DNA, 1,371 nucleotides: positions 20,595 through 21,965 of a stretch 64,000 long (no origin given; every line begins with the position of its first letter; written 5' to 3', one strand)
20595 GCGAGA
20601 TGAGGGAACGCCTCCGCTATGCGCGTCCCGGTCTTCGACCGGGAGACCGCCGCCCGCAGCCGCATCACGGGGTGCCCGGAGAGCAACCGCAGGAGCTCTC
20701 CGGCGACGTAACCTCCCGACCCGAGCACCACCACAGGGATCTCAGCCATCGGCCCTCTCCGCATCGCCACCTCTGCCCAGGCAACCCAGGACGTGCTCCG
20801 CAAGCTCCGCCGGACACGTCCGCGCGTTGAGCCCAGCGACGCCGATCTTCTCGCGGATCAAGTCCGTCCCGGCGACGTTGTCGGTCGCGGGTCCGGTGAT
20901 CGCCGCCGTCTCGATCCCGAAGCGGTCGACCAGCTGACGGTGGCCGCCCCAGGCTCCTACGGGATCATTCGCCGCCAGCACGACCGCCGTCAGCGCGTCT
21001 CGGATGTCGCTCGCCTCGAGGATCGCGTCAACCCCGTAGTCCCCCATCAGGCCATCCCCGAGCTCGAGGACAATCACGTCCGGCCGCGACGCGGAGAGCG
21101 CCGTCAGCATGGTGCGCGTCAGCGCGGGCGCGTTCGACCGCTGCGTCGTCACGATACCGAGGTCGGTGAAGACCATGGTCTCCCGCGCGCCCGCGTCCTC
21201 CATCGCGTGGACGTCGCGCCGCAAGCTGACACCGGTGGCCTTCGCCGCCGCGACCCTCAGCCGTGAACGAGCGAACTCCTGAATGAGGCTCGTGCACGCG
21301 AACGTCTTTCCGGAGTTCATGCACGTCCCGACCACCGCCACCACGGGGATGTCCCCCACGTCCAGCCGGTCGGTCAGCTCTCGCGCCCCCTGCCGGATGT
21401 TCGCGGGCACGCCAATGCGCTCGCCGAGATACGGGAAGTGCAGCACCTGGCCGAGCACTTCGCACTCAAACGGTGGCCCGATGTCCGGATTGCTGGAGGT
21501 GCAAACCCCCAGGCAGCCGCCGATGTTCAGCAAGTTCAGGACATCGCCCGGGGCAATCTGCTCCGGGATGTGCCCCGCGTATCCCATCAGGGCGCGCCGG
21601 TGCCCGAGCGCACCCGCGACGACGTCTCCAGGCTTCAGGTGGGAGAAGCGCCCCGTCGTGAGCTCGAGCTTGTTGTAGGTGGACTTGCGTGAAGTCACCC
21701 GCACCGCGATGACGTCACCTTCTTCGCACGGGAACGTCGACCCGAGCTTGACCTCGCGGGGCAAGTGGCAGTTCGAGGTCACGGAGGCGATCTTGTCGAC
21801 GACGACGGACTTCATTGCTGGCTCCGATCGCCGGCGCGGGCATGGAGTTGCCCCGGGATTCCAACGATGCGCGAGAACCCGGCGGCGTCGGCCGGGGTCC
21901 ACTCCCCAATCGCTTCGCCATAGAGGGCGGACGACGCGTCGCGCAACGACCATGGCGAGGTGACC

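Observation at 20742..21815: Uncharacterised P-loop protein hard-wired into the arginine operon where an N-acyl-glutamate synthase is missing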

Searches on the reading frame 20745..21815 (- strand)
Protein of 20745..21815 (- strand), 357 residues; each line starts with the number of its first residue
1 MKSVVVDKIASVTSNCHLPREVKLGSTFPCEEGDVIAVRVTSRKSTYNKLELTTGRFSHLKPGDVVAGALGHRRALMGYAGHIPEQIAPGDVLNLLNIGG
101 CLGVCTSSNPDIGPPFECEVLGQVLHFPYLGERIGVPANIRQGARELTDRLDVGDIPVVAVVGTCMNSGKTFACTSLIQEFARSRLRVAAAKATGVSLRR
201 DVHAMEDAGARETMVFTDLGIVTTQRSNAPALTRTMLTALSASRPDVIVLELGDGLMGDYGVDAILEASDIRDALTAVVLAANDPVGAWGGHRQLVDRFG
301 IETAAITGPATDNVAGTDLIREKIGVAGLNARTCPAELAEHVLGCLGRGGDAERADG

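Call 5: search_protein_families(library=pfam, proteins=[window:20745-21815:-], max_evalue=1)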
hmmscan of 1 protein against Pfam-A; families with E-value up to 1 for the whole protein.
window:20745-21815:- (357 aa): 3 families
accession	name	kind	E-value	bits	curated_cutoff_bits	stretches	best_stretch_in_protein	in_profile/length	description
PF03205.20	MobB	-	1.5e-05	25.3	26.6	1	158-251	1-97/133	Molybdopterin guanine dinucleotide synthesis protein B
PF01656.29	CbiA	-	0.014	15.7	25.4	1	160-193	2-35/125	CobQ/CobB/MinD/ParA nucleotide binding domain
PF07755.17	DUF1611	-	0.043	13.7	25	1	155-190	11-46/201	Domain of unknown function (DUF1611_C) P-loop domain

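Call 6: search_protein_families(library=ncbifam, proteins=[window:20745-21815:-], max_evalue=1)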
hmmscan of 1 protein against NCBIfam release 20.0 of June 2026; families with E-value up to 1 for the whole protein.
window:20745-21815:- (357 aa): 5 families
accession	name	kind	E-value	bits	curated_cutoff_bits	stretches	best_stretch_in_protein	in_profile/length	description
NF011056.0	PRK14489.1-1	equivalog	3.1e-05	23.3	379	1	155-250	202-300/363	bifunctional molybdenum cofactor guanylyltransferase MobA/molybdopterin-guanine dinucleotide biosynthesis adaptor protein MobB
TIGR00176.1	mobB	equivalog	0.00073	19.6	76.2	1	159-250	2-95/155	molybdopterin-guanine dinucleotide biosynthesis protein B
NF009970.0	PRK13435.1-1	equivalog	0.11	12.5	143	0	275-311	46-82/125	response regulator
NF052386.1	reactivase_KamB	equivalog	0.18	10.8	210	1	159-189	1-31/326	lysine 5,6-aminomutase reactivase subunit KamB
TIGR00313.1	cobQ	equivalog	0.19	10.5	309.9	1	160-203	2-45/477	cobyric acid synthase CobQ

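Call 7: search_solved_structures(query=window:20745-21815:-, max_evalue=10, show_alignments=2)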
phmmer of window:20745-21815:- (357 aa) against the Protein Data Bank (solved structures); distinct sequences matched with E-value up to 10: 2.
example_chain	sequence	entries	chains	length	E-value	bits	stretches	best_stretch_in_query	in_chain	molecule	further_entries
2npb_A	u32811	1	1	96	0.84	12.3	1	72-132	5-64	Selenoprotein W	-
7twz_A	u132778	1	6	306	1.7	11.2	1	73-137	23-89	Putative oxidoreductase, NAD(P)-linked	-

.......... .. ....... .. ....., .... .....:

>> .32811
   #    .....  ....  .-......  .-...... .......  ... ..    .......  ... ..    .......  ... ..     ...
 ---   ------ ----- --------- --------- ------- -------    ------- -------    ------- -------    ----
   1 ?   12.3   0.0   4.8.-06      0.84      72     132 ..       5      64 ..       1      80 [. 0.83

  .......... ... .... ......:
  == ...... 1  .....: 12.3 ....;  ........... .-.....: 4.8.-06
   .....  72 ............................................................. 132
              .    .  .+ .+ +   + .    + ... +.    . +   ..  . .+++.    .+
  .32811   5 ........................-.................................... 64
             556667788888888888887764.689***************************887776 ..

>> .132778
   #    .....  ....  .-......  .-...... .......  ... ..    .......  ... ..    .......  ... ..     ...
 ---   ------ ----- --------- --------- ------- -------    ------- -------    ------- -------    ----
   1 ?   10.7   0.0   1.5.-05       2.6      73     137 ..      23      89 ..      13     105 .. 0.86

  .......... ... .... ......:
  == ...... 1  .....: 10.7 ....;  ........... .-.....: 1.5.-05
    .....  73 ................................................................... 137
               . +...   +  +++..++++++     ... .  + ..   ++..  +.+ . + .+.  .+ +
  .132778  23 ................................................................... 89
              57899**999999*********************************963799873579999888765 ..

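Call 8: find_homologous_proteins(query=window:20745-21815:-)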
Query window:20745-21815:- (357 aa): 7844 proteins with E <= 0.001 among 8000 candidates; the best 120 are listed.
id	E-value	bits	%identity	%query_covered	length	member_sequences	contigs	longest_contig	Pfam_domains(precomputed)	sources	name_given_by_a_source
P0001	2.8e-229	778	99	100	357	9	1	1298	PF03205.21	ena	-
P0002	2.7e-208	709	89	100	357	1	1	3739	-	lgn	-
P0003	4.1e-206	702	87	100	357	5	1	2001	-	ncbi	-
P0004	4.5e-201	686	88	100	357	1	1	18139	-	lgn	-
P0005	1.5e-185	635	81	97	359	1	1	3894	-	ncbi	-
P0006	1.0e-184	632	81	99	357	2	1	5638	-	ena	-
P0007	1.1e-184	632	83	96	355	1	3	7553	-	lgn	-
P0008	5.1e-184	630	79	100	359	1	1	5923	-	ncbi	-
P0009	5.9e-183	626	81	96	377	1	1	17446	-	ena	-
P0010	3.3e-182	624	80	96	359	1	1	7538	-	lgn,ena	-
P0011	4.6e-182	623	81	96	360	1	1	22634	-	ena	-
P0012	1.1e-181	622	81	96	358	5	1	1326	-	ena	-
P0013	1.1e-181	622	80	96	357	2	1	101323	-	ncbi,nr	ncbi:MAG: molybdopterin-guanine dinucleotide biosynthesis protein B [bacterium]|nr:molybdopterin-gua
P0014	1.4e-181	622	80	97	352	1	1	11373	-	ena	-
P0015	2.0e-181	621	80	96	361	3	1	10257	-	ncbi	-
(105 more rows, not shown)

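Call 20: find_related_loci(query=A1, collection=genome_contigs, flank=8000)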
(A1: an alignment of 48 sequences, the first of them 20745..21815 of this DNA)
Query A1 (357 aa) in genome_contigs; peptide patterns used: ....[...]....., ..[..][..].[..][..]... (x = any residue, [..] = any of these).
600 stretches matched a pattern (row limit reached: there are more); 597 encode a relative of the query (tblastn E <= 1e-3); the best 80 are kept; 80 distinct loci.
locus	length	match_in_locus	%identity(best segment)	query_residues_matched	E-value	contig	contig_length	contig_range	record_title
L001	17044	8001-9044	82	1-348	0e+0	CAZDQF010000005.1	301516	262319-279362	MAG TPA_asm: uncultured Isosphaeraceae bacterium isolate SRP077602_co7_603 genome assembly, contig: NODE_26_length_30151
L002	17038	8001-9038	68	1-346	2e-157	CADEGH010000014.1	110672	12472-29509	uncultured bacterium isolate Bacteria sp. RBC034 genome assembly, contig: MAG034_14, whole genome shotgun sequence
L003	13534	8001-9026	68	1-343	1e-154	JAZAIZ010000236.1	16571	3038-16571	MAG: Myxococcota bacterium isolate XB_MAG857 DB_MAG857_0236, whole genome shotgun sequence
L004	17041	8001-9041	70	1-347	4e-153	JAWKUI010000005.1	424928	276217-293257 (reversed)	MAG: Planctomycetota bacterium isolate ABC1.71 ABC1.71.fa-5, whole genome shotgun sequence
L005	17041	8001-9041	66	1-347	3e-148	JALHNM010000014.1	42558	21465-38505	MAG: Fimbriimonadaceae bacterium isolate Bin_61_3 c_000000004302, whole genome shotgun sequence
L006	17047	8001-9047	65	1-349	5e-146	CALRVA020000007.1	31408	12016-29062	MAG: Archangium gephyra isolate JJ-DHS19-233-1-m1-bin228 genome assembly, contig: JJ-OR12-02-C325, whole genome shotgun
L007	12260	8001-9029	64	1-343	1e-144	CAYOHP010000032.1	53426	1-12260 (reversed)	MAG TPA_asm: uncultured bacterium isolate SRP323723_co1_104 genome assembly, contig: NODE_506_length_53426_cov_6.592962,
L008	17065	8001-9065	63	1-351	2e-144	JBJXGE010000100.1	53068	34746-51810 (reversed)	MAG: Planctomycetota bacterium isolate F1F2.bin.342 k127_8131496, whole genome shotgun sequence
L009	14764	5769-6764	64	1-333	2e-140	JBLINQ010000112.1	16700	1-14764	MAG: Planctomycetota bacterium isolate 3300053785_211 Ga0535658_0008504, whole genome shotgun sequence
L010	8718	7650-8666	64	1-337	4e-140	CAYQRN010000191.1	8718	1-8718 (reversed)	MAG TPA_asm: uncultured Planctomycetia bacterium isolate binchicken_co16_337 genome assembly, contig: NODE_13308_length_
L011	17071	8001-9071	61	1-357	7e-138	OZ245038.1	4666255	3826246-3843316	MAG: Longimicrobiales bacterium isolate 807038de-aefe-471d-ae67-543ac60dfc04 genome assembly, chromosome: 1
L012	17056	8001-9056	62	1-349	3e-136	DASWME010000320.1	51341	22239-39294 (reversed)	MAG TPA_asm: Thermoanaerobaculia bacterium isolate SMAG_U3379 k141_364342, whole genome shotgun sequence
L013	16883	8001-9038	61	1-346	7e-136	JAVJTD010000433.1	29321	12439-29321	MAG: Planctomycetota bacterium isolate G1-WW12-33 k141_38625, whole genome shotgun sequence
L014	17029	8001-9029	61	1-343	8e-136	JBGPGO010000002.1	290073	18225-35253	MAG: Fimbriimonadia bacterium isolate OBJ_0618_7090110_40 k141_7857611_length_290073_cov_14.9996, whole genome shotgun s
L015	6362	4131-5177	60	1-349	3e-135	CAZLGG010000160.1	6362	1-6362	MAG TPA_asm: uncultured Planctomycetia bacterium isolate SRP163575_co2_316 genome assembly, contig: NODE_16293_length_63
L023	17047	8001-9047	58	1-349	1e-133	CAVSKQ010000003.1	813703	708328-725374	MAG: uncultured Gammaproteobacteria bacterium isolate MFD09206.bin.2.29 genome assembly, contig: contig_1633, whole geno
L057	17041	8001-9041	58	1-347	8e-131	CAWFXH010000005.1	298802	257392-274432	MAG: uncultured Gammaproteobacteria bacterium isolate MFD04944.bin.2.216 genome assembly, contig: contig_48247, whole ge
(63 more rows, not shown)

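Call 23: predict_structure(alignment_id=A1)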
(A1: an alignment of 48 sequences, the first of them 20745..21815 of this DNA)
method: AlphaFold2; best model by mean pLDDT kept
length: 357 residues; sequences in the alignment: 48
mean_pLDDT: 92.7   pTM: 0.90
mean pLDDT of the five models: 92.7, 91.8, 91.8, 90.5, 90.4
residues with pLDDT >= 90: 299; 70-90: 40; 50-70: 9; < 50: 9
segments of 3 or more residues with pLDDT < 50: 349-357
pLDDT, mean of each block of 10 residues (from residue 1): 94 94 94 97 93 95 98 82 96 96 91 93 86 83 92 97 92 98 98 91 97 96 93 98 98 89 96 98 96 97 97 94 97 97 77 39
secondary structure, 60 per line:
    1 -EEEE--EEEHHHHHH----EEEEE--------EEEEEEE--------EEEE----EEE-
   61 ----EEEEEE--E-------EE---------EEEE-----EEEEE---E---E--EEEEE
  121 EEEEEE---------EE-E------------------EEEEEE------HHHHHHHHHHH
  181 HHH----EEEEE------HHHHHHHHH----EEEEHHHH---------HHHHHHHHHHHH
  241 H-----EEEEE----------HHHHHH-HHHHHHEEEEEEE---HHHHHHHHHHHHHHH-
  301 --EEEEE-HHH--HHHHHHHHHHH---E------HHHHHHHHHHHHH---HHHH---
elements in order: E2-5 E8-10 H11-16 E21-25 E34-40 E49-52 E57-59 E65-70 E92-95 E101-105 E116-126 E158-163 H170-183 E188-192 H199-207 E212-215 H216-219 H229-241 E247-251 H262-267 H269-274 E275-281 H285-299 E303-307 H314-324 H335-347 H351-354

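Call 26: fold_search(model_id=the predicted structure, library=pdb)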
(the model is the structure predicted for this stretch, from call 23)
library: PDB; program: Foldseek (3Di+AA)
matches with E <= 10: 1634; with E <= 0.001: 185
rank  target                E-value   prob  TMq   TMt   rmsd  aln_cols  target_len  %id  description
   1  3of5_A                9.7e-07  1.00  0.39  0.60   5.0       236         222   15  Crystal Structure of a Dethiobiotin Synthetase from Francisella tularensis subsp. tularensis SCHU S4 (released 2011-02-02)
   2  1dbs                  1.0e-06  1.00  0.37  0.55   5.5       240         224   15  MECHANISTIC IMPLICATIONS AND FAMILY RELATIONSHIPS FROM THE STRUCTURE OF DETHIOBIOTIN SYNTHETASE (released 1995-04-20)
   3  3of5_B                1.2e-06  1.00  0.38  0.58   5.4       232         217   15  Crystal Structure of a Dethiobiotin Synthetase from Francisella tularensis subsp. tularensis SCHU S4 (released 2011-02-02)
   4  1dae                  1.7e-06  1.00  0.36  0.55   4.7       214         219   18  DETHIOBIOTIN SYNTHETASE COMPLEXED WITH 3-(1-AMINOETHYL) NONANEDIOIC ACID (released 1996-06-20)
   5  1dts                  2.1e-06  1.00  0.38  0.57   4.9       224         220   16  CRYSTAL STRUCTURE OF AN ATP DEPENDENT CARBOXYLASE, DETHIOBIOTIN SYNTHASE, AT 1.65 ANGSTROMS RESOLUTION (released 1995-04-20)
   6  1jpn_A                5.1e-06  1.00  0.39  0.46  11.1       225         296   18  GMPPNP Complex of SRP GTPase NG Domain (released 2002-02-02)
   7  1jpn_B                5.4e-06  1.00  0.38  0.45  11.2       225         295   17  GMPPNP Complex of SRP GTPase NG Domain (released 2002-02-02)
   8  2c03_A                5.4e-06  1.00  0.36  0.42  11.3       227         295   16  GDP COMPLEX OF SRP GTPASE FFH NG DOMAIN (released 2007-02-13)
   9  3fmi_C                5.7e-06  1.00  0.38  0.55   5.7       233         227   13  Crystal structure of Mycobacterium tuberculosis dethiobiotin synthetase complexed with 7-Keto 8-aminopelargonic acid (released 2009-06-30)
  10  3fmi_A                6.5e-06  1.00  0.38  0.55   5.3       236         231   14  Crystal structure of Mycobacterium tuberculosis dethiobiotin synthetase complexed with 7-Keto 8-aminopelargonic acid (released 2009-06-30)
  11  4wop_A                6.9e-06  1.00  0.39  0.58   5.1       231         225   15  Nucleotide Triphosphate Promiscuity in Mycobacterium tuberculosis Dethiobiotin Synthetase (released 2015-04-08)
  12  7o9f_B                6.9e-06  1.00  0.38  0.44   7.8       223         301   14  Bacillus subtilis Ffh in complex with ppGpp (released 2022-02-02)
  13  5gaf_i                7.3e-06  1.00  0.36  0.33   9.6       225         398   16  RNC in complex with SRP (released 2016-02-03)
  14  2j7p_A                8.3e-06  1.00  0.38  0.45  11.1       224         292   17  GMPPNP-stabilized NG domain complex of the SRP GTPases Ffh and FtsY (released 2006-12-11)
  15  2ng1                  9.4e-06  1.00  0.39  0.46  10.9       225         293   17  N AND GTPASE DOMAINS OF THE SIGNAL SEQUENCE RECOGNITION PROTEIN FFH FROM THERMUS AQUATICUS (released 1999-07-30)
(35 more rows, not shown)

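Call 29: search_solved_structures(query=A1, max_evalue=10, show_alignments=3)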
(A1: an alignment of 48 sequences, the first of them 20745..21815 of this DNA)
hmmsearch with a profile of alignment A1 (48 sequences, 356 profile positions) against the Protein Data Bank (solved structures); distinct sequences matched with E-value up to 10: 0.

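Call 31: search_protein_representatives(protein=window:20745-21815:-)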
Query: 357 residues. Proteins with E-value up to 0.001 (for the whole library): 1423; up to 1e-10: 874; up to 1e-30: 164. The best 150 are listed.
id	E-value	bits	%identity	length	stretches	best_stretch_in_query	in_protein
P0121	9.3e-125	433.1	59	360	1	1-347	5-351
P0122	4.7e-99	348.5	68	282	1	1-234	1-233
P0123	1.0e-96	340.9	51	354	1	6-344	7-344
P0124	1.7e-94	333.5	58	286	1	1-261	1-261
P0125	2.9e-88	313.1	51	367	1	3-340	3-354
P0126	1.1e-87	311.1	46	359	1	4-346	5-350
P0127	1.5e-84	300.9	56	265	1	95-352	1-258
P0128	1.0e-82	294.9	47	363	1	4-349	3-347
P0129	4.1e-78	279.7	58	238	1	60-292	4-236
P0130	7.0e-76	272.4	56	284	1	1-220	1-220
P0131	2.7e-75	270.5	48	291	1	68-346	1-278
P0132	6.6e-75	269.2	46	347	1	4-343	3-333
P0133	5.7e-72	259.5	44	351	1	6-346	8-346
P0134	6.6e-71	256.0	42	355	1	5-344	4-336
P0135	5.1e-70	253.1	45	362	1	7-336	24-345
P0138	8.0e-67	242.6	39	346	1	4-342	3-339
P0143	4.7e-63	230.2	47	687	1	1-344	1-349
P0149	1.3e-60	222.2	38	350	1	4-331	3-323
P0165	4.6e-53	197.3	36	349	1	10-344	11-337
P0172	9.9e-52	192.9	35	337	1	5-344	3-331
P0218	4.6e-43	164.4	31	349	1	1-324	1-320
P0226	8.3e-41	157.0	33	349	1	8-317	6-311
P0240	6.8e-38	147.4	31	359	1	20-325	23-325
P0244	1.7e-37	146.1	31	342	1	7-342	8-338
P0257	3.9e-35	138.4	31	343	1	1-340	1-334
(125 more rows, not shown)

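Call 32: search_protein_families(library=ncbifam, proteins=[P0138, P0149, P0165, P0172, P0218, P0226, P0240, P0244, P0257, P0143], max_evalue=0.01)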
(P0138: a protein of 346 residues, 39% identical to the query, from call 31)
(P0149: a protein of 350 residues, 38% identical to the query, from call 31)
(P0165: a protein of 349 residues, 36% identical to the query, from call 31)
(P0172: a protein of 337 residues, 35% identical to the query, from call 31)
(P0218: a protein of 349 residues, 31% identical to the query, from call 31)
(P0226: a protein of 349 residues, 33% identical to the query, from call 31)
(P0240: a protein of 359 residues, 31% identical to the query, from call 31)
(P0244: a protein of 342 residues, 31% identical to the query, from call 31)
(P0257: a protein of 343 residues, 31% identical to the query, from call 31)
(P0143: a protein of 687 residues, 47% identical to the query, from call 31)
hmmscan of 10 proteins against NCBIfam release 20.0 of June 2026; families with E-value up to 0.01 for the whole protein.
P0138 (346 aa): 1 family
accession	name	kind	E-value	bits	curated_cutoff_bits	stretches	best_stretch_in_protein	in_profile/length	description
TIGR00176.1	mobB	equivalog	0.00083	19.4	76.2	1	161-249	5-96/155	molybdopterin-guanine dinucleotide biosynthesis protein B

P0149 (350 aa): 0 families

P0165 (349 aa): 0 families

P0172 (337 aa): 0 families

P0218 (349 aa): 2 families
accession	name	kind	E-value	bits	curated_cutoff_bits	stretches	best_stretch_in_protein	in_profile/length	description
TIGR00176.1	mobB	equivalog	0.00086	19.4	76.2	1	156-208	5-62/155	molybdopterin-guanine dinucleotide biosynthesis protein B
NF011056.0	PRK14489.1-1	equivalog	0.0075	15.4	379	0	144-188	198-241/363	bifunctional molybdenum cofactor guanylyltransferase MobA/molybdopterin-guanine dinucleotide biosynthesis adaptor protein MobB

P0226 (349 aa): 1 family
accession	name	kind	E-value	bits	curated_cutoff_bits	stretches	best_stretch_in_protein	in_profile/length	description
TIGR00176.1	mobB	equivalog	0.0031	17.6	76.2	1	158-271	9-120/155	molybdopterin-guanine dinucleotide biosynthesis protein B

P0240 (359 aa): 1 family
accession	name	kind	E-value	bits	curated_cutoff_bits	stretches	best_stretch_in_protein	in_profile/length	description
TIGR00176.1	mobB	equivalog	0.00053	20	76.2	1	162-210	7-60/155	molybdopterin-guanine dinucleotide biosynthesis protein B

P0244 (342 aa): 4 families
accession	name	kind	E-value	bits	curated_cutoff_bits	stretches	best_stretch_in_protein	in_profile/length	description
NF011056.0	PRK14489.1-1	equivalog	0.00024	20.4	379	1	152-194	204-245/363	bifunctional molybdenum cofactor guanylyltransferase MobA/molybdopterin-guanine dinucleotide biosynthesis adaptor protein MobB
TIGR00176.1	mobB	equivalog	0.0011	19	76.2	1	160-223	7-64/155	molybdopterin-guanine dinucleotide biosynthesis protein B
NF002204.1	PRK01077.1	equivalog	0.0011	18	254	1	153-188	3-38/420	cobyrinic acid a,c-diamide synthase CobB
TIGR00347.1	bioD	equivalog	0.0061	16.7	83.3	0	156-278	2-136/166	dethiobiotin synthase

P0257 (343 aa): 0 families

P0143 (687 aa): 1 family
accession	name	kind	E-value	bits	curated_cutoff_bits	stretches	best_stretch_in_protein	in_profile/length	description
TIGR01850.1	argC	equivalog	7.7e-11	41.8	233.6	1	449-674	71-291/345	N-acetyl-gamma-glutamyl-phosphate reductase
